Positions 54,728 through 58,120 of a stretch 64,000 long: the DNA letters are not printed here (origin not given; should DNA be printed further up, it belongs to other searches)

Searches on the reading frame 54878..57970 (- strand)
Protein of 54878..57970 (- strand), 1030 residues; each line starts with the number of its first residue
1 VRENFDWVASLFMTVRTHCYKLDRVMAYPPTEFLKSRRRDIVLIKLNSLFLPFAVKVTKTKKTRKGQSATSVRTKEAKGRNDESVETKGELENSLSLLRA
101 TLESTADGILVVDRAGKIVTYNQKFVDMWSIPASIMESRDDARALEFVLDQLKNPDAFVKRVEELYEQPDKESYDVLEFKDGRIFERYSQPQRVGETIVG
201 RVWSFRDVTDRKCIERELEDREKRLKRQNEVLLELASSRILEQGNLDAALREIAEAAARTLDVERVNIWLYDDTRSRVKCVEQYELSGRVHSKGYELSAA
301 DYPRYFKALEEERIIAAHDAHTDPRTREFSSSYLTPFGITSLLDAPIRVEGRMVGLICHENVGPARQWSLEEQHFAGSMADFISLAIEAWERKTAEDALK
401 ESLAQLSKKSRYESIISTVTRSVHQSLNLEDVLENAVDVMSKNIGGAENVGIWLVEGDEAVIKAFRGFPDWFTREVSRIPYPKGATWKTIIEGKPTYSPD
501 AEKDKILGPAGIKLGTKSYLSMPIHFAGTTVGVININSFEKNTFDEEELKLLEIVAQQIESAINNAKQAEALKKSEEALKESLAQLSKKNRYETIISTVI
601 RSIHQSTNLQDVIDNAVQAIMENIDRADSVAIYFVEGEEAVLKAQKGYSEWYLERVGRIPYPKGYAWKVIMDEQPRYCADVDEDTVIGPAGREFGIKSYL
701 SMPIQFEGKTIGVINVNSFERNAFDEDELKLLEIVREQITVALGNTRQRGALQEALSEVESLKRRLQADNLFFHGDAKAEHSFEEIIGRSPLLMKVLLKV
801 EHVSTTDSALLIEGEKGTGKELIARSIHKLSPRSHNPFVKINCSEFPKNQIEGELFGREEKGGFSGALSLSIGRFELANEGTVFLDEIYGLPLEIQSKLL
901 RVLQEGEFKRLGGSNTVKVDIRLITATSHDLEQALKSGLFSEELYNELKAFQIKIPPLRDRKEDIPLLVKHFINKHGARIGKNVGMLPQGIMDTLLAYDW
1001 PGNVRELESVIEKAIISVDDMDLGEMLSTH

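Call 3: search_protein_families(library=pfam, proteins=[window:54878-57970:-], max_evalue=0.1)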
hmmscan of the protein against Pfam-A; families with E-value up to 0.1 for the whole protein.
window:54878-57970:- (1030 aa): 23 families
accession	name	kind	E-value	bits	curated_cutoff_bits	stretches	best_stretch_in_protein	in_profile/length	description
PF00158.32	Sigma54_activat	-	4.1e-56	189.7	20.2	1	786-953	1-167/168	Sigma-54 interaction domain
PF01590.32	GAF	-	6.5e-49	166.3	22.4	3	245-387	1-133/133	GAF domain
PF13185.12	GAF_2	-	1.9e-46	158.1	28.6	3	607-743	2-135/136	GAF domain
PF13492.12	GAF_3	-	3.6e-22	79.6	27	3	428-565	1-129/129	GAF domain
PF14532.12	Sigma54_activ_2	-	3.8e-20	73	25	1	787-958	1-138/138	Sigma-54 interaction domain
PF25601.1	AAA_lid_14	-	9.3e-20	70.7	27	1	959-1020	1-62/87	AAA+ ATPase lid domain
PF12860.13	PAS_7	-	3.4e-07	30.8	27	1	102-213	1-112/115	PAS fold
PF13188.13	PAS_8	-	9.4e-06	25.8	21.8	1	97-141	2-48/65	PAS domain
PF07728.20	AAA_5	-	3.1e-05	24.5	22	1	810-930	2-123/139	AAA domain (dynein-related subfamily)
PF07724.20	AAA_2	-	0.0004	20.9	27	1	810-929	6-124/166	AAA domain (Cdc48 subfamily)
PF00004.35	AAA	-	0.00061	20.7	21.2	1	811-944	2-127/131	ATPase family associated with various cellular activities (AAA)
PF00989.32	PAS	-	0.00079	19.9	22.6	1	98-133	3-38/113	PAS fold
PF18616.6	CdiI_3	-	0.0012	19.2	28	0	569-624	7-62/95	CDI immunity proteins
PF15714.11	SpoVT_C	-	0.0014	19.1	27.5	0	515-557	78-121/128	Stage V sporulation protein T C-terminal, transcription factor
PF08448.16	PAS_4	-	0.0023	18.6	23.1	1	102-212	1-109/110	PAS fold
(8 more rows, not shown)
